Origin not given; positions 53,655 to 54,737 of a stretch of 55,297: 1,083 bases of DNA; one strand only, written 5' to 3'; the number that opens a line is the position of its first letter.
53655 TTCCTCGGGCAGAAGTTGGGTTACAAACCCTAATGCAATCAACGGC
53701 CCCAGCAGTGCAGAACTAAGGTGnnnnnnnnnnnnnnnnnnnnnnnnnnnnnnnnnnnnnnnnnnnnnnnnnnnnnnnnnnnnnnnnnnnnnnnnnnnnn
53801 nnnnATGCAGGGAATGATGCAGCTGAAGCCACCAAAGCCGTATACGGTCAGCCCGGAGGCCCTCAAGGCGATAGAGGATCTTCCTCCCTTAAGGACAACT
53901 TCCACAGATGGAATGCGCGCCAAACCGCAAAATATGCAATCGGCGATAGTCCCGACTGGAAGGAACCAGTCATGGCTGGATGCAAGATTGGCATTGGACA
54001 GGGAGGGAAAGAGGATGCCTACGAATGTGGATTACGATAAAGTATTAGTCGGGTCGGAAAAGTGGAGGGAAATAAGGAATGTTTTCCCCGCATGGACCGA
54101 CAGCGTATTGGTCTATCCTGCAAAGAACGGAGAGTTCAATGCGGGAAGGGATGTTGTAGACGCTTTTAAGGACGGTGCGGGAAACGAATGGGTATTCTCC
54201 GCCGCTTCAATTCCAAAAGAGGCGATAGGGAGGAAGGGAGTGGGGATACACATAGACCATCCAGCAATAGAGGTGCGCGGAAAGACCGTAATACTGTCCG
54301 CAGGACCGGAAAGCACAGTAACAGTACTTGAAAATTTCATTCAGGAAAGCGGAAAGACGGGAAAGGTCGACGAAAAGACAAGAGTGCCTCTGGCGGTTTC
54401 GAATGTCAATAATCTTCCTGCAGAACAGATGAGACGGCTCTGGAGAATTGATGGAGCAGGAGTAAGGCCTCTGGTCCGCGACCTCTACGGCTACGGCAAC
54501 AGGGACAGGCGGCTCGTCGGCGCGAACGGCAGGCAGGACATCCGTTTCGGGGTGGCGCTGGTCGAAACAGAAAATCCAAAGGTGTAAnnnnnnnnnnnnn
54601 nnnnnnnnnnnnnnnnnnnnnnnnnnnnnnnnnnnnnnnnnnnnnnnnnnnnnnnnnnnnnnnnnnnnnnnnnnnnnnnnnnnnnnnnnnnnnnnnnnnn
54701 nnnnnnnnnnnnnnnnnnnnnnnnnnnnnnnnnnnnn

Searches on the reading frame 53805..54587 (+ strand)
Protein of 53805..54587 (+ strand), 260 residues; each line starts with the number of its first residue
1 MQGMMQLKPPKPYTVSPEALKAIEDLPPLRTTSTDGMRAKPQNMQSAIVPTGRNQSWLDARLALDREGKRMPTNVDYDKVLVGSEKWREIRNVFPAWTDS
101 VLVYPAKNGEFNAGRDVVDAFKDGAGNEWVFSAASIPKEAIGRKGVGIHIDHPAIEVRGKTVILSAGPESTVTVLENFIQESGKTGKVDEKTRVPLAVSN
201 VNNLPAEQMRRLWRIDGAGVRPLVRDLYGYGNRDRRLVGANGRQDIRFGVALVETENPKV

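Call 12: search_protein_families(library=pfam, proteins=[window:53805-54587:+], max_evalue=0.01)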
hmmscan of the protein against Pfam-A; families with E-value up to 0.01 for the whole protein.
window:53805-54587:+ (260 aa): 0 families

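Call 64: find_homologous_proteins(query=window:53805-54584:+)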
Query window:53805-54584:+ (260 aa): 50 proteins with E <= 0.001 among 1298 candidates.
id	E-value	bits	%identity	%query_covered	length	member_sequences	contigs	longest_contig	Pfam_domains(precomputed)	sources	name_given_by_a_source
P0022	2.1e-170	583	100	100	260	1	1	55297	-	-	-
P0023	2.2e-131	455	82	98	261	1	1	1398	-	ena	-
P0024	1.7e-127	442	80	98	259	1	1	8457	-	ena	-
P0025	3.3e-101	356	77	81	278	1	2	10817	-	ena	-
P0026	5.7e-97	342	67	87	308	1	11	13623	-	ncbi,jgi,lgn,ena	jgi:hypothetical protein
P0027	2.9e-90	320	69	81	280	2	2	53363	-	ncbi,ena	-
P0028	9.3e-85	302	67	82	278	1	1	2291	-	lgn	-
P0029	9.8e-79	283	70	70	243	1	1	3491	-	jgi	jgi:hypothetical protein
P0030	8.0e-77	276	60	83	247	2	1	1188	-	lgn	-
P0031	6.8e-76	273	61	81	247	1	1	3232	-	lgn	-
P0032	9.4e-52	194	51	81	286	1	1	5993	-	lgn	-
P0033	1.4e-51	194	48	85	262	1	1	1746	-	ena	-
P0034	4.2e-51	192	52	81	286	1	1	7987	-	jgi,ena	-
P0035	1.1e-49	187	50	83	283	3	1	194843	-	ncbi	ncbi:MAG: hypothetical protein AABX38_02395 [Candidatus Micrarchaeota archaeon]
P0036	1.4e-48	184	47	83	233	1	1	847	-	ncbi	-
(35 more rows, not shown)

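Call 67: find_encoding_contigs(protein=P0026, flank=8000, max_places=3)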
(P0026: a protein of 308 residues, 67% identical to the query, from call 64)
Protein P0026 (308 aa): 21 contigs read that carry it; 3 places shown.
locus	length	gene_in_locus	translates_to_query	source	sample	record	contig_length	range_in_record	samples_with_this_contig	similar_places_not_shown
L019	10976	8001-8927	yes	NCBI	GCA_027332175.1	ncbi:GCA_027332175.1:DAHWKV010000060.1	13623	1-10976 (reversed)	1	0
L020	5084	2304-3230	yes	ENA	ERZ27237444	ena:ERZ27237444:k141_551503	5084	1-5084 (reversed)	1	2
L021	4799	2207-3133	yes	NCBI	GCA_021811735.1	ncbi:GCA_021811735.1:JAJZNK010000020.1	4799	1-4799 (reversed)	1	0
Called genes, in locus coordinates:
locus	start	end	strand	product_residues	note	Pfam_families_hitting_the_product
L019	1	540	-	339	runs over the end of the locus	-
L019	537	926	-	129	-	PF03852:Vsr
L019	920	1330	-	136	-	-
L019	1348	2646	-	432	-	PF03235:GmrSD_N, PF01844:HNH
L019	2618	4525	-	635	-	PF13401:AAA_22 (faint)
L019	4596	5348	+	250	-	PF05168:HEPN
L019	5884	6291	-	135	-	-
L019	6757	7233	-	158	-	-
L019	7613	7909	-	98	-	-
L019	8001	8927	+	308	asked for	-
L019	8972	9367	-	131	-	PF01609:DDE_Tnp_1 (weak)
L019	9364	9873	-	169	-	PF13737:DDE_Tnp_1_5, PF01609:DDE_Tnp_1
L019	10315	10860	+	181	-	-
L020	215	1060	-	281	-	-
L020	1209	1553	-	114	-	-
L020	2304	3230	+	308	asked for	-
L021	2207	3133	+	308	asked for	-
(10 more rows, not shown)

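Call 68: find_encoding_contigs(protein=P0025, flank=8000, max_places=2)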
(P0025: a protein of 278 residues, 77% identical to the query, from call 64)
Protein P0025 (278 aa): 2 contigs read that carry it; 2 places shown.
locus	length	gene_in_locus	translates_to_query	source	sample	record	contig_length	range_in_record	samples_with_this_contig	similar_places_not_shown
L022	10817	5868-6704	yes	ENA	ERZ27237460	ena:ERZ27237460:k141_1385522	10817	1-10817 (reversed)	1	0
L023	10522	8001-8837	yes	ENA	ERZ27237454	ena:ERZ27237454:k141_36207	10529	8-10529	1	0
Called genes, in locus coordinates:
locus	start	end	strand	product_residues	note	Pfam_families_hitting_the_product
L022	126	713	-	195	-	PF08843:AbiEii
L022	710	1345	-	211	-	-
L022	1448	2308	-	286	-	PF27326:MJECL32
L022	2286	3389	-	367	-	PF25924:MJECL33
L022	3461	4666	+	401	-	PF01555:N6_N4_Mtase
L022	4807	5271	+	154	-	-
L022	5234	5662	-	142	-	PF15781:ParE-like_toxin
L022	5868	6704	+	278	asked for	-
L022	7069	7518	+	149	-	-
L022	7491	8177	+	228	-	PF00078:RVT_1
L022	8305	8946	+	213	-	-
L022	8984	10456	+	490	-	PF13631:Cytochrom_B_N_2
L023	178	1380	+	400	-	PF00589:Phage_integrase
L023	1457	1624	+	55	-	-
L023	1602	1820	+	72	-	-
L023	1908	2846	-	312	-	PF08843:AbiEii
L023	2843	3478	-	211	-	-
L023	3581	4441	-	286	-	PF27326:MJECL32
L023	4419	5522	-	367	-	PF25924:MJECL33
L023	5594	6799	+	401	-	PF01555:N6_N4_Mtase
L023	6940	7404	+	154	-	-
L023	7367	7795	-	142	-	PF15781:ParE-like_toxin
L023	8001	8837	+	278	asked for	-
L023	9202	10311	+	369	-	PF00078:RVT_1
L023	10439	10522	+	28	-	?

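Call 82: search_protein_families(library=pfam, proteins=[L023:9202-10311:+, L023:8001-8837:+, L022:8305-8946:+, L023:6940-7404:+], max_evalue=0.01)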
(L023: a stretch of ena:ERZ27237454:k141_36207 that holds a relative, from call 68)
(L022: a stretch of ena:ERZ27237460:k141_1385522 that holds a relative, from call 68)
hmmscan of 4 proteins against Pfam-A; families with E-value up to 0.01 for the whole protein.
L023:9202-10311:+ (369 aa): 1 family
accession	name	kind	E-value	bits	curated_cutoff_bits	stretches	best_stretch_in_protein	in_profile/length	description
PF00078.32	RVT_1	-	3e-19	70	29.6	1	71-291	8-205/205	Reverse transcriptase (RNA-dependent DNA polymerase)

L023:8001-8837:+ (278 aa): 0 families

L022:8305-8946:+ (213 aa): 1 family
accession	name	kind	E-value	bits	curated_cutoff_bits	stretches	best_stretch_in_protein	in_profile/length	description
PF06168.16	DUF981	-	0.0022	18.5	29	1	4-120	4-119/186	Protein of unknown function (DUF981)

L023:6940-7404:+ (154 aa): 0 families
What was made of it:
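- On Diversity-generating retroelement (target/VR): The neighbours of the RT in L022 and L023 have no Pfam hit (calls 68, 82).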

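Call 83: search_protein_families(library=ncbifam, proteins=[L023:9202-10311:+, window:53805-54587:+], max_evalue=0.01)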
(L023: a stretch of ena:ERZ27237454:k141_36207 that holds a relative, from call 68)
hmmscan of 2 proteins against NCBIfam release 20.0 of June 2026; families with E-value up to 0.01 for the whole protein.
L023:9202-10311:+ (369 aa): 8 families
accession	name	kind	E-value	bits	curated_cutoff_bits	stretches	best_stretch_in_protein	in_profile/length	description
TIGR04416.1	group_II_RT_mat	equivalog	2.1e-45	155.4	300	2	150-351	122-338/353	group II intron reverse transcriptase/maturase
NF041747.1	Drt3a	equivalog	1.1e-18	67.8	200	1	152-283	112-243/412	antiviral reverse transcriptase Drt3a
NF038233.2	retron_St85_RT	exception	1.7e-15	57.1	235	1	152-342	90-277/289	retron St85 family RNA-directed DNA polymerase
NF041746.1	Drt2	equivalog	1.3e-13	50.9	390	2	196-312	217-342/416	antiviral reverse transcriptase Drt2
TIGR04499.1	abortive_AbiA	subfamily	3.1e-09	36.1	250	1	146-250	141-257/615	AbiA family abortive infection protein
NF041749.1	Drt4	equivalog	1.2e-07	31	450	1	152-280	138-269/489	antiviral reverse transcriptase Drt4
NF041750.1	Drt5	equivalog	3.3e-06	26.3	550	1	147-263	123-237/484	antiviral reverse transcriptase Drt5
NF041748.1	Drt3b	equivalog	0.0013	17.5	350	1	201-276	230-313/647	antiviral reverse transcriptase Drt3b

window:53805-54587:+ (260 aa): 0 families
